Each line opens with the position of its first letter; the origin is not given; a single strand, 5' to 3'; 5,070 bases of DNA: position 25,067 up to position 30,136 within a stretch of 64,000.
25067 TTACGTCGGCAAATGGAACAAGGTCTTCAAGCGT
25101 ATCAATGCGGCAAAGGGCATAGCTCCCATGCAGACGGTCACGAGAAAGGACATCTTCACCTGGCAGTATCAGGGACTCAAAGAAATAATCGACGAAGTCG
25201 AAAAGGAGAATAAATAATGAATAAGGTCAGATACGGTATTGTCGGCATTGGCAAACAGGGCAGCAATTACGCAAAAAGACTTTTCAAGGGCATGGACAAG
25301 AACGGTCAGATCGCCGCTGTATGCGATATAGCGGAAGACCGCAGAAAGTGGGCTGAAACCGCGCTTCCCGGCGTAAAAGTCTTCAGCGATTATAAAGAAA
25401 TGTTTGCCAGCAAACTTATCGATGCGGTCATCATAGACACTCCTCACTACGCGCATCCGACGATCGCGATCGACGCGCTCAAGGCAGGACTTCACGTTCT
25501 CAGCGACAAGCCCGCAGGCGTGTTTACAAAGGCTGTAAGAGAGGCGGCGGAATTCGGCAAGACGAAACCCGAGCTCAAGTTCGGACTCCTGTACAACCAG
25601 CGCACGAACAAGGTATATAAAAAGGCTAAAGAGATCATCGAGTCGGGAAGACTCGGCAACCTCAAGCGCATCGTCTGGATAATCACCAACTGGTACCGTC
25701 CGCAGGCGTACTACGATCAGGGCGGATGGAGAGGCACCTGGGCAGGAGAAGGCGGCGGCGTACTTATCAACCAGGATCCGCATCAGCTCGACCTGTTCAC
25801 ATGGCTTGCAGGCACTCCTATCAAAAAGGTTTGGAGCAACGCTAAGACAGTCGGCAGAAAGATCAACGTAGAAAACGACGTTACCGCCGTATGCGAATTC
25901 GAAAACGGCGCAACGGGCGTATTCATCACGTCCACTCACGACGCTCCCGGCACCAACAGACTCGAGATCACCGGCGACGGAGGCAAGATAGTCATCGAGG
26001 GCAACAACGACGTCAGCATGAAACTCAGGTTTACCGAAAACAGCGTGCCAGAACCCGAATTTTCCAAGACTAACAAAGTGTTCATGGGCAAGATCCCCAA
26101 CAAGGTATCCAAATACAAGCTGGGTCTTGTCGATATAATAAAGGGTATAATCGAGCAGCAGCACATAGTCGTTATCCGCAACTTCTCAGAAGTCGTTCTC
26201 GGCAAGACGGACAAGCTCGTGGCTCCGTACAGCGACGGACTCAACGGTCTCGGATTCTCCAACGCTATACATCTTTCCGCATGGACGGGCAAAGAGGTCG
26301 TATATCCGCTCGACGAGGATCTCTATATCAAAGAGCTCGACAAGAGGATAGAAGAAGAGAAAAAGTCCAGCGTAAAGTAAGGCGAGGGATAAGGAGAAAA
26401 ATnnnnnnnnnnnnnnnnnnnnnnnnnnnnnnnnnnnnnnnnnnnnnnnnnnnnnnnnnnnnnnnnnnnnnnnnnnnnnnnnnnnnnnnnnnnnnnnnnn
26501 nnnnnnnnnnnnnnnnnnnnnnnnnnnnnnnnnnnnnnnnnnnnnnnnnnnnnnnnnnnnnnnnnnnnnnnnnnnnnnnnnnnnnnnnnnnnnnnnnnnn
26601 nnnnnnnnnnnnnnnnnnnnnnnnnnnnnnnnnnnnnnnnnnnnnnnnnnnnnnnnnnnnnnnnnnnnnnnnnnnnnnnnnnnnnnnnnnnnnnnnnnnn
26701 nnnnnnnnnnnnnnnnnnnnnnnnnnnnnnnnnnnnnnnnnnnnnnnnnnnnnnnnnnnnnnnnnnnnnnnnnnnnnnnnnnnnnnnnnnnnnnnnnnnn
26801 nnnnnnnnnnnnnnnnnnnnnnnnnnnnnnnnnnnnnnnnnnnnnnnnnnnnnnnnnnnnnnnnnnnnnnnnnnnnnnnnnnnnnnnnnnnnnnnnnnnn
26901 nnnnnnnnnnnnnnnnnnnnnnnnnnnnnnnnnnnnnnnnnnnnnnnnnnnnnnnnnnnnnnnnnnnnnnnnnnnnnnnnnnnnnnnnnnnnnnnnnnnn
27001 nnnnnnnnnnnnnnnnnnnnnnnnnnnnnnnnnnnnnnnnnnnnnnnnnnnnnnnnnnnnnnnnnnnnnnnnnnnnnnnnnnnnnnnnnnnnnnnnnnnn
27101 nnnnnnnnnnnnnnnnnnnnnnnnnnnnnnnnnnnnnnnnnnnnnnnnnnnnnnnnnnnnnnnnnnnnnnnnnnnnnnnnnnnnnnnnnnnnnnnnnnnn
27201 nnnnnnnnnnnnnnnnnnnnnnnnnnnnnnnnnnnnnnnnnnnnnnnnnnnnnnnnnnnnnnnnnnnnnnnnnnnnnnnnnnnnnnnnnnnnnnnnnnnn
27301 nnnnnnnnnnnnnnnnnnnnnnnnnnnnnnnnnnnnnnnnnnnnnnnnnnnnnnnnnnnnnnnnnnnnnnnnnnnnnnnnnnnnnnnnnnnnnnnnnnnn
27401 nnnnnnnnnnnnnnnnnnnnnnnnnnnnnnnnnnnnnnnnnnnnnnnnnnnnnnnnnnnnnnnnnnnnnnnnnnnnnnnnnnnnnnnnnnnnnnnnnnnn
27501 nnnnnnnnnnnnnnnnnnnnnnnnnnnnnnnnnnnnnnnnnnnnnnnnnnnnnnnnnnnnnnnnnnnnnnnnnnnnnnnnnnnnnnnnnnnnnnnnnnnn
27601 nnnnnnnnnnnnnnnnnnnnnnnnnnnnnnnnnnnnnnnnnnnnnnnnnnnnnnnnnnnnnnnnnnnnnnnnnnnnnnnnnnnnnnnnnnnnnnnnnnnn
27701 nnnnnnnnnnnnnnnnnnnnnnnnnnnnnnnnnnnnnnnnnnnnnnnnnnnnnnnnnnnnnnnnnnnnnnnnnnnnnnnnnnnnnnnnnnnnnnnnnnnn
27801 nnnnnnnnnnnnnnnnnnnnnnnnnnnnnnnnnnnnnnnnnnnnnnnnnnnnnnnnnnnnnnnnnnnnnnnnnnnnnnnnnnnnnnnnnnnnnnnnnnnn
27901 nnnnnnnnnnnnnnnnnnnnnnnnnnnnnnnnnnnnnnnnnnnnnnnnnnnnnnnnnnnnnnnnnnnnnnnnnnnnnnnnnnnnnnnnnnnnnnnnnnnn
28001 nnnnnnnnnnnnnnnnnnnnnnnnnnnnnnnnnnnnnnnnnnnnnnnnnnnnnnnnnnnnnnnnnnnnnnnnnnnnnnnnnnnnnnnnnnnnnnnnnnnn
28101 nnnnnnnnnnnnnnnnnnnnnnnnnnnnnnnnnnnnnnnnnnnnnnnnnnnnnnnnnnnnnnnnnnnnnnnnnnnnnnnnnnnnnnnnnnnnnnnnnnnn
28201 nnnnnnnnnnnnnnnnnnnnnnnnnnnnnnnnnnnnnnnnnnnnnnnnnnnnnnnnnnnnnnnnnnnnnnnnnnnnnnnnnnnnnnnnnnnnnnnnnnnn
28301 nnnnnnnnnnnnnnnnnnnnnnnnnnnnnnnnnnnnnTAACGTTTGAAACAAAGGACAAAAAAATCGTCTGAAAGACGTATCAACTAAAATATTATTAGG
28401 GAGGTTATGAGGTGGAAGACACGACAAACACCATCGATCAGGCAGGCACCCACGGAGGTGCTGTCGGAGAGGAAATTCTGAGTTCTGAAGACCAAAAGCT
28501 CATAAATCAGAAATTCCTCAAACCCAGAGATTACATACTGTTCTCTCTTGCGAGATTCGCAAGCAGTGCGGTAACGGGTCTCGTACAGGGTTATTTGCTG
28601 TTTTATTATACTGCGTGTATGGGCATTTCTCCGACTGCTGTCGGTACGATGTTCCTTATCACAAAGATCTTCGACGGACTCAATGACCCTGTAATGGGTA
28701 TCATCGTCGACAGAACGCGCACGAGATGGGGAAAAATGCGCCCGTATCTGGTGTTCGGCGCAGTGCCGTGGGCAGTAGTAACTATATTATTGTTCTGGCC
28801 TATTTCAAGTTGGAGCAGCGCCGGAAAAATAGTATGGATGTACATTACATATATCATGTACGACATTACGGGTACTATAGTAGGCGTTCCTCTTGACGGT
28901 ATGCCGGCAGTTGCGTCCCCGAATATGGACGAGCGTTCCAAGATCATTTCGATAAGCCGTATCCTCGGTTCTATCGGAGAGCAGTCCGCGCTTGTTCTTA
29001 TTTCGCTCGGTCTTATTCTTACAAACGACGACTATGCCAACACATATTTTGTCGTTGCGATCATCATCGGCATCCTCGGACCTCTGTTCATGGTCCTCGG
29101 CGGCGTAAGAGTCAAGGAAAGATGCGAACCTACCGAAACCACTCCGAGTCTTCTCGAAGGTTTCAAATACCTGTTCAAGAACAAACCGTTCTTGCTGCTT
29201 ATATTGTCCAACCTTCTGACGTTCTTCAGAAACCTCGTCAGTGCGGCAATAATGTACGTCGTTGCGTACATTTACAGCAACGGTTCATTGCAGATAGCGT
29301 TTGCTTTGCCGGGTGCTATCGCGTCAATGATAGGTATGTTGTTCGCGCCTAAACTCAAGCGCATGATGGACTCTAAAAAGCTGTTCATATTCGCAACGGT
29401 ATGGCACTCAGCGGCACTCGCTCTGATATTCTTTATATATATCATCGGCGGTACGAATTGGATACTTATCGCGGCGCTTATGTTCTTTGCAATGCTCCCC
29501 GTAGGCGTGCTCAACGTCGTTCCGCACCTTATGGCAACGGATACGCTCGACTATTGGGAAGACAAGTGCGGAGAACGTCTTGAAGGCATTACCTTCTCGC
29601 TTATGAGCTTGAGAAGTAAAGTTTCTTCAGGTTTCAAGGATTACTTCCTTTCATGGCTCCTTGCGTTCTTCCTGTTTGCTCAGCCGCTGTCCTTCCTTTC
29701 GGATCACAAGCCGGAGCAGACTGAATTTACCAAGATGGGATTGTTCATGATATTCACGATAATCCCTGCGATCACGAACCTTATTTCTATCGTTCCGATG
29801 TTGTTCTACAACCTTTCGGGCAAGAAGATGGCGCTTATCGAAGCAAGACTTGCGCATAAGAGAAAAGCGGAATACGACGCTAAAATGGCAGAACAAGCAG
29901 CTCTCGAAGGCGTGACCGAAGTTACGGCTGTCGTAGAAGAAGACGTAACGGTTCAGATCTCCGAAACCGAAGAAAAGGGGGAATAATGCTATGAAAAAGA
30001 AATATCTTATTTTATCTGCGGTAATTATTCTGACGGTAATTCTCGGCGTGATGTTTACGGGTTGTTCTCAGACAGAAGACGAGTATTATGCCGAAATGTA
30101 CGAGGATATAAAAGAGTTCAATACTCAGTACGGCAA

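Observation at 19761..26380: Oxidoreductase/TIM-barrel/phosphoesterase module inside a hexuronate operon: candidate undescribed glycoside or phospho-headgroup degradation pathway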

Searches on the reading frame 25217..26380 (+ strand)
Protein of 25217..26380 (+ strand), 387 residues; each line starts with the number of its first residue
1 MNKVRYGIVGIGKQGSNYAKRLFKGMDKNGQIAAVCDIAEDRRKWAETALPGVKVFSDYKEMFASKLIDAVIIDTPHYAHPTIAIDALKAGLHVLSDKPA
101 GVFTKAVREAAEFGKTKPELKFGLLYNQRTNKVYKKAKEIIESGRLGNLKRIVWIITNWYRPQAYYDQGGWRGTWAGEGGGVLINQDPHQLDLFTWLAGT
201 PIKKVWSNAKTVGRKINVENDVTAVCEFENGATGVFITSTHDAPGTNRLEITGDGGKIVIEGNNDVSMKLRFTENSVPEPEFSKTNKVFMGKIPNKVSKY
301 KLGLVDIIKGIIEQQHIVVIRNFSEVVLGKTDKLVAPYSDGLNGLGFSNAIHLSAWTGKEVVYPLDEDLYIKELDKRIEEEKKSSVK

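Call 4: search_protein_families(library=pfam, proteins=[window:25217-26380:+], max_evalue=0.01)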
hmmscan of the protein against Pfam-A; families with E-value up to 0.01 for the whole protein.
window:25217-26380:+ (387 aa): 4 families
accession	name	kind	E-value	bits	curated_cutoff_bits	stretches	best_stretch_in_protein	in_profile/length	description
PF22725.1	GFO_IDH_MocA_C3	-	1.7e-28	99.5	27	1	134-258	1-123/124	GFO/IDH/MocA C-terminal domain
PF01408.29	GFO_IDH_MocA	-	1.3e-17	65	24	1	4-109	1-101/120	Oxidoreductase family, NAD-binding Rossmann fold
PF02894.22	GFO_IDH_MocA_C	-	2.9e-16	60.4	22.9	1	138-325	1-195/218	Oxidoreductase family, C-terminal alpha/beta domain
PF22685.1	Gal80p_C-like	-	0.0043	17.7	29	0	135-211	4-80/152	Gal80p, C-terminal domain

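Call 7: search_protein_families(library=ncbifam, proteins=[window:25217-26380:+], max_evalue=0.01)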
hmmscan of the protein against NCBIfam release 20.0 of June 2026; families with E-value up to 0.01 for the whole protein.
window:25217-26380:+ (387 aa): 9 families
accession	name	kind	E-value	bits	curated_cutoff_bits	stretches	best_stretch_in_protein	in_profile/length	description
TIGR04380.1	myo_inos_iolG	equivalog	2.4e-29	102.3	355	1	4-274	2-265/330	inositol 2-dehydrogenase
NF040723.1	UDP-GlcNAcDh_Arch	equivalog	1.6e-23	83.7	450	1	4-256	1-233/302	UDP-N-acetylglucosamine 3-dehydrogenase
NF008607.0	PRK11579.1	subfamily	4e-18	65.5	330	1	2-202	3-193/346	oxidoreductase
NF052479.1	LevoglcsnDh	equivalog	1.3e-16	60.3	650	1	33-211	39-214/386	levoglucosan dehydrogenase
NF058561.1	BT_2158_fam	equivalog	8.3e-13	47.7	750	1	8-153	40-181/487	glycoside 3-dehydrogenase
NF058563.1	BT_2159_fam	equivalog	4e-12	45.8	650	1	4-151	1-145/350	disaccharide 3-dehydrogenase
NF052679.1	InsChiInosDhIolG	equivalog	2.6e-11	43.2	540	1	4-148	3-147/343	bifunctional inositol 2-dehydrogenase/D-chiro-inositol 1-dehydrogenase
NF041392.1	XylDh_Gfo6_Halo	equivalog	7.6e-09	34.8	350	1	3-275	16-290/350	D-xylose 1-dehydrogenase Gfo6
NF007574.0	PRK10206.1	equivalog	8e-09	35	352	1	9-171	8-167/345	oxidoreductase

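Call 22: search_solved_structures(query=window:25217-26380:+, max_evalue=1e-10, show_alignments=1)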
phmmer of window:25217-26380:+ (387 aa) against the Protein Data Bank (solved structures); distinct sequences matched with E-value up to 1e-10: 19.
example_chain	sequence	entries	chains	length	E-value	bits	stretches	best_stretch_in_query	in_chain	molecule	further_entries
8tdi_L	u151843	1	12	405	6.1e-103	347.7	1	1-386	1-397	P2B11 Glucuronide-3-dehydrogenase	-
3q2k_A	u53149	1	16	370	8.5e-35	123.4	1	3-262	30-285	oxidoreductase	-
3q2i_A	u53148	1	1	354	3.3e-33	118.1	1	3-262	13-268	dehydrogenase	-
3cea_A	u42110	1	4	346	2.4e-25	92.3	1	4-289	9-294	Myo-inositol 2-dehydrogenase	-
4mkx_A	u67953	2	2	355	1.7e-21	79.5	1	4-256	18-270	Inositol dehydrogenase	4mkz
4n54_A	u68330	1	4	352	1.8e-21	79.5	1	4-256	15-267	Inositol dehydrogenase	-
1zh8_A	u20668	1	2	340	3.1e-19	72.1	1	2-287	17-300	oxidoreductase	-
3e18_A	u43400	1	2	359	1.4e-18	70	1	3-254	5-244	oxidoreductase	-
3ezy_A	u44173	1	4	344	3.2e-18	68.8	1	4-267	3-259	Dehydrogenase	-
3moi_A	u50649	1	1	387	8e-18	67.5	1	3-275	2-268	Probable dehydrogenase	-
7xr9_A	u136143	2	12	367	8.3e-17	64.1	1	1-198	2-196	DgpA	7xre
3kux_A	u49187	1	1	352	5e-14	55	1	2-201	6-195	Putative oxidoreductase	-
3ec7_A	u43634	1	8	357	1e-13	54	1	4-148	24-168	Putative Dehydrogenase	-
9m3d_B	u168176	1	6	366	3e-13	52.4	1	1-198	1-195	DgpA1 from W974-1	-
9m37_A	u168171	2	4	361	9.8e-13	50.7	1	4-237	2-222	P581a DgpA2 and isoorientin complex structure | Gfo/Idh/MocA family protein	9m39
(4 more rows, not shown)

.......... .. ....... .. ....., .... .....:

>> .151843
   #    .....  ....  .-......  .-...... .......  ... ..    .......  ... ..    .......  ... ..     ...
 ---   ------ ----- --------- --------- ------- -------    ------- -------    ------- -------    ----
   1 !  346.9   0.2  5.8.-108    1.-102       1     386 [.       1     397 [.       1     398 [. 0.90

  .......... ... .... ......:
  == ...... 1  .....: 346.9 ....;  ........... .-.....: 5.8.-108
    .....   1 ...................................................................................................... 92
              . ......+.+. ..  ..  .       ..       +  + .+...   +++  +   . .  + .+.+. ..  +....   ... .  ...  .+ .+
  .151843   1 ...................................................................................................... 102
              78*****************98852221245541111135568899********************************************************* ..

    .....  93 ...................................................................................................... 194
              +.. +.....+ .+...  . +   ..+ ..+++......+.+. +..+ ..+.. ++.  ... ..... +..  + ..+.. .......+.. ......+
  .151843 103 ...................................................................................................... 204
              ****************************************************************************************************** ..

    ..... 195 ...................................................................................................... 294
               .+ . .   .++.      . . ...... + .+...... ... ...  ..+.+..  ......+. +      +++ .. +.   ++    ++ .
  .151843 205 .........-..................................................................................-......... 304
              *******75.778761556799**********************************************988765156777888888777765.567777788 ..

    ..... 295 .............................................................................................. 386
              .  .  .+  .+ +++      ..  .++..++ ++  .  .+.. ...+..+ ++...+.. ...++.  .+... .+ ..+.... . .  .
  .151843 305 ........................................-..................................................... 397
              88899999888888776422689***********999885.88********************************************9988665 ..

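Call 27: find_related_loci(query=A1, collection=genome_contigs, flank=10000)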
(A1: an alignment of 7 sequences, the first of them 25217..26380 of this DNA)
Query A1 (387 aa) in genome_contigs; peptide patterns used: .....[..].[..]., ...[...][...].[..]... (x = any residue, [..] = any of these).
599 stretches matched a pattern (row limit reached: there are more); 587 encode a relative of the query (tblastn E <= 1e-3); the best 80 are kept; 80 distinct loci.
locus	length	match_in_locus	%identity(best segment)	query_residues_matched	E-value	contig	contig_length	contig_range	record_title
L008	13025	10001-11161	95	1-387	0e+0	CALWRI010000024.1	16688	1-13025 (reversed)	MAG: uncultured Christensenellaceae bacterium isolate BRZ_DG__bin109 genome assembly, contig: BRZ_DG__NODE_4460_length_1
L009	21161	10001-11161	83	1-387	0e+0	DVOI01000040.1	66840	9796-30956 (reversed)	MAG TPA_asm: Candidatus Ornithoclostridium faecigallinarum isolate ChiHcolR4-3946 ChiHcolR4__C122879_L66840_SRR6323285,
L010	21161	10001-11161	82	1-387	0e+0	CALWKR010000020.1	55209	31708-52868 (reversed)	MAG: uncultured Christensenellaceae bacterium isolate E09__bin257 genome assembly, contig: E09__k127_2712767, whole geno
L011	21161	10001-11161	83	1-387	0e+0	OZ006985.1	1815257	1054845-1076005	MAG: uncultured Christensenellaceae bacterium isolate metabat2_pooled_hifiasm.1589 MAG genome assembly, chromosome: 1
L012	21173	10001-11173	70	3-387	1e-178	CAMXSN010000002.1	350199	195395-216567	MAG TPA_asm: uncultured Clostridia bacterium isolate SRR14920976_bin.7_metawrap_v1.3_MAG genome assembly, contig: NODE.9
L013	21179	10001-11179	69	1-387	6e-173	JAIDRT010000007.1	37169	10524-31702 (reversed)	MAG: Clostridia bacterium isolate SC0362_comb_6 SC0362_comb_6_contig_7, whole genome shotgun sequence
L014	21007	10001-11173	65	1-387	7e-156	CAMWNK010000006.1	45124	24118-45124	MAG TPA_asm: uncultured Clostridia bacterium isolate SRR14411246_bin.13_metawrap_v1.3_MAG genome assembly, contig: NODE.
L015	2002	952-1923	69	2-321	4e-158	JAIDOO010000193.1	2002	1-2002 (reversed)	MAG: Clostridia bacterium isolate SC0351_S18_8 SC0351_S18_8_contig_193, whole genome shotgun sequence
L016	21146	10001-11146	59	1-382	3e-144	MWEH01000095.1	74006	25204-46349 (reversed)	MAG: Firmicutes bacterium ADurb.Bin080 BWX72_contig000095, whole genome shotgun sequence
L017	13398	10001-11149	59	1-387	8e-143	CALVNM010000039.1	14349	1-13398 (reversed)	MAG: uncultured Clostridia bacterium isolate BRZ_GG__bin59 genome assembly, contig: BRZ_GG__NODE_5591_length_14349_cov_4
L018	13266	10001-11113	58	1-377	4e-140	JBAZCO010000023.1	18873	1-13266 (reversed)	MAG: Clostridia bacterium isolate SO_2017_LW2_74 scaffold_2947_c2_LW138R_2017, whole genome shotgun sequence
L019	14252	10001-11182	63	1-387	4e-138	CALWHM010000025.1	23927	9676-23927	MAG: uncultured Clostridia bacterium isolate BRZ_DA__bin49 genome assembly, contig: BRZ_DA__NODE_2387_length_23927_cov_8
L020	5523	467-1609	61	1-382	1e-138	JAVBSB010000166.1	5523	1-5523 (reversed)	MAG: Oscillospiraceae bacterium isolate EPI_MAG_00212 c_000010339415, whole genome shotgun sequence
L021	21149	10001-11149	59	3-385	5e-147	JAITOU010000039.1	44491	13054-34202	MAG: Clostridiales bacterium isolate Po218_bin70 k119_2840421, whole genome shotgun sequence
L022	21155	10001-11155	49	1-387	1e-118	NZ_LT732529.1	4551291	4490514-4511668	Litchfieldia sinesaloumensis strain Marseille-P3516T, whole genome shotgun sequence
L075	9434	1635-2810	46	3-381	1e-105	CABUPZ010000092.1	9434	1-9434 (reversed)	MAG TPA_asm: uncultured Fusicatenibacter sp. isolate MGYG-HGUT-04233 genome assembly, contig: GUT_GENOME260294_92, whole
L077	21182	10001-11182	45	3-387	3e-105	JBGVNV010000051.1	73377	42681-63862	MAG: Faecousia sp. isolate fecal_MAG_226 fecal_MAG_226_contig_0051, whole genome shotgun sequence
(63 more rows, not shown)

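Call 48: search_protein_families(library=pfam, proteins=[L075:702-1583:+, L075:2871-3872:+, L075:3903-4772:+, L075:5000-6661:+, L075:6661-7764:+, L075:7846-8949:-, L077:15062-17287:+, L077:5475-7823:+, L077:7867-8778:-, L077:12313-13197:+], max_evalue=0.001)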
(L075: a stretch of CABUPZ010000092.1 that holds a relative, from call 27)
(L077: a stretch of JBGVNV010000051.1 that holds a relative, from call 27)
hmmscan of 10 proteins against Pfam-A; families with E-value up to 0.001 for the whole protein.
L075:702-1583:+ (293 aa): 1 family
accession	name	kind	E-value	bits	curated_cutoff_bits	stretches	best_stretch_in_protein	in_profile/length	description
PF01261.30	AP_endonuc_2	-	2.2e-23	83.7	31.1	1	22-245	2-230/249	Xylose isomerase-like TIM barrel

L075:2871-3872:+ (333 aa): 3 families
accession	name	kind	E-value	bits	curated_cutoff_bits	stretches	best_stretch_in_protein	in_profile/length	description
PF01408.29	GFO_IDH_MocA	-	6.9e-25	88.5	24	1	3-110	2-112/120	Oxidoreductase family, NAD-binding Rossmann fold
PF22725.1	GFO_IDH_MocA_C3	-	6.9e-25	87.9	27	1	128-251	2-123/124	GFO/IDH/MocA C-terminal domain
PF02894.22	GFO_IDH_MocA_C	-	1.8e-21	77.4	22.9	1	131-333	1-218/218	Oxidoreductase family, C-terminal alpha/beta domain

L075:3903-4772:+ (289 aa): 1 family
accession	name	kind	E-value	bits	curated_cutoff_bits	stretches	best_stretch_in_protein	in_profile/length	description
PF01261.30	AP_endonuc_2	-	3.4e-17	63.4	31.1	1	26-224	1-218/249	Xylose isomerase-like TIM barrel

L075:5000-6661:+ (553 aa): 3 families
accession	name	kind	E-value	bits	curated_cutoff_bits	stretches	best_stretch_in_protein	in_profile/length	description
PF00122.25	E1-E2_ATPase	-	2.2e-62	210.2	28.1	1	270-448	2-180/181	E1-E2 ATPase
PF00403.32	HMA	-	1.9e-14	54.2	24.8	1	26-85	2-61/62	Heavy-metal-associated domain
PF00702.32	Hydrolase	-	1.5e-08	35.7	26.4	1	466-535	2-52/191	haloacid dehalogenase-like hydrolase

L075:6661-7764:+ (367 aa): 4 families
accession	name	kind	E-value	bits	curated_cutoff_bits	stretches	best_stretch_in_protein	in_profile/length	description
PF00702.32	Hydrolase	-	9e-25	88.6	26.4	1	12-125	69-191/191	haloacid dehalogenase-like hydrolase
PF00403.32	HMA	-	1.7e-12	48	24.8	1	298-356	2-62/62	Heavy-metal-associated domain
PF08282.18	Hydrolase_3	-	3.6e-09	37.2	20.9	1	100-150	198-248/255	haloacid dehalogenase-like hydrolase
PF12710.13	HAD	-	4e-05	24.6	27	1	43-121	85-188/189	haloacid dehalogenase-like hydrolase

L075:7846-8949:- (367 aa): 2 families
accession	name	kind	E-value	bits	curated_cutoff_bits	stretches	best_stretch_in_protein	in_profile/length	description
PF00557.29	Peptidase_M24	-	2.1e-64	217.6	23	1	139-342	2-208/208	Metallopeptidase family M24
PF01321.24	Creatinase_N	-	9.9e-17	62.1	22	1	6-131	2-128/128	Creatinase/Prolidase N-terminal domain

L077:15062-17287:+ (741 aa): 0 families

L077:5475-7823:+ (782 aa): 3 families
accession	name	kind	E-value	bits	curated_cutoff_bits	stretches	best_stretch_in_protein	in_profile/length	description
PF00128.31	Alpha-amylase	-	1.9e-15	57.5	22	1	190-288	24-127/446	Alpha amylase, catalytic domain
PF02922.24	CBM_48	-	1.3e-11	45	22.4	1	49-115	2-69/83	Carbohydrate-binding module 48 (Isoamylase N-terminal domain)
PF02806.24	Alpha-amylase_C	-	3e-11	43.9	21.2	1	574-657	8-93/95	Alpha amylase, C-terminal all-beta domain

L077:7867-8778:- (303 aa): 5 families
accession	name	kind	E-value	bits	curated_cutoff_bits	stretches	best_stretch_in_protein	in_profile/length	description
PF12833.13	HTH_18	-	2.2e-19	70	33.6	1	206-282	1-78/80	Helix-turn-helix domain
PF00165.29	HTH_AraC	-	7.8e-16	58.2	26.6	2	256-281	16-40/42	Bacterial regulatory helix-turn-helix proteins, AraC family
PF02311.25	AraC_binding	-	3.6e-11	43.4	21.1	1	21-83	4-67/135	AraC-like ligand binding domain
PF07883.17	Cupin_2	-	1.5e-05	25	27.2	1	32-77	11-56/70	Cupin domain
PF14525.12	AraC_binding_2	-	5.3e-05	23.4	27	1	35-100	48-114/173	AraC-binding-like domain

L077:12313-13197:+ (294 aa): 1 family
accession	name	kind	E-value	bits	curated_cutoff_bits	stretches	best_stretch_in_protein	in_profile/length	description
PF01261.30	AP_endonuc_2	-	4.3e-16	59.8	31.1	1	28-221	2-209/249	Xylose isomerase-like TIM barrel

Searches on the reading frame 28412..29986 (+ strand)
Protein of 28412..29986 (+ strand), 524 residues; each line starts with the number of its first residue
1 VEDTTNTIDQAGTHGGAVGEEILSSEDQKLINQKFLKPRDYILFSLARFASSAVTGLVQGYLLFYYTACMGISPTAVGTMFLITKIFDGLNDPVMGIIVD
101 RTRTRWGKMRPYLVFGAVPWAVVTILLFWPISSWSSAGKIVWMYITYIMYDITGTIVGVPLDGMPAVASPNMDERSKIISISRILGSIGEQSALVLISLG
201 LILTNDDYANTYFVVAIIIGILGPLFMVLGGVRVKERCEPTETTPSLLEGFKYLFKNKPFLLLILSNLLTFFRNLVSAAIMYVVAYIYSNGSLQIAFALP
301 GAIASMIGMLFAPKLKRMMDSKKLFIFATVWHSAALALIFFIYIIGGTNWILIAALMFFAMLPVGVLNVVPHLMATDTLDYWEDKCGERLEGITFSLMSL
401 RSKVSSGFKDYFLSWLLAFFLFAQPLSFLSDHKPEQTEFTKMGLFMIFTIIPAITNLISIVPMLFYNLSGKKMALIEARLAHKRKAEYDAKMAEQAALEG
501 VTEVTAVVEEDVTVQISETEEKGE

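Call 4: search_protein_families(library=pfam, proteins=[window:28412-29986:+], max_evalue=0.01)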
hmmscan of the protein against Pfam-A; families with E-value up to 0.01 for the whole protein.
window:28412-29986:+ (524 aa): 2 families
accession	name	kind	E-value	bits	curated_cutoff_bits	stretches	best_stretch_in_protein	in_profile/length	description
PF13347.12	MFS_2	-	2.9e-69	234.1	27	1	44-469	2-426/427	MFS/sugar transport protein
PF07690.21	MFS_1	-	8.6e-12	45.1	33.4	1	46-374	3-318/347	Major Facilitator Superfamily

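Call 7: search_protein_families(library=ncbifam, proteins=[window:28412-29986:+], max_evalue=0.01)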
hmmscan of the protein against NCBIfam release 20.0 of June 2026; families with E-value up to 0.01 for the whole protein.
window:28412-29986:+ (524 aa): 5 families
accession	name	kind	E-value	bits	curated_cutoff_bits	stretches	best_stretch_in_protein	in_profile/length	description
TIGR00792.1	gph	subfamily_domain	4e-83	279.5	231.35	1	43-483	3-437/437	glycoside-pentoside-hexuronide (GPH):cation symporter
NF007237.0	PRK09669.1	subfamily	1e-62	212.3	610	1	36-496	6-458/461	putative symporter YagG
NF007749.0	PRK10429.1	equivalog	8.7e-57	193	456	1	45-498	12-465/473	melibiose:sodium transporter MelB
NF007353.0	PRK09848.1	equivalog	2.9e-55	187.9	528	1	39-487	8-448/457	glucuronide transporter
NF008526.0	PRK11462.1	equivalog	7.8e-46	156.8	836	1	36-486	6-449/460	glycoside-pentoside-hexuronide family transporter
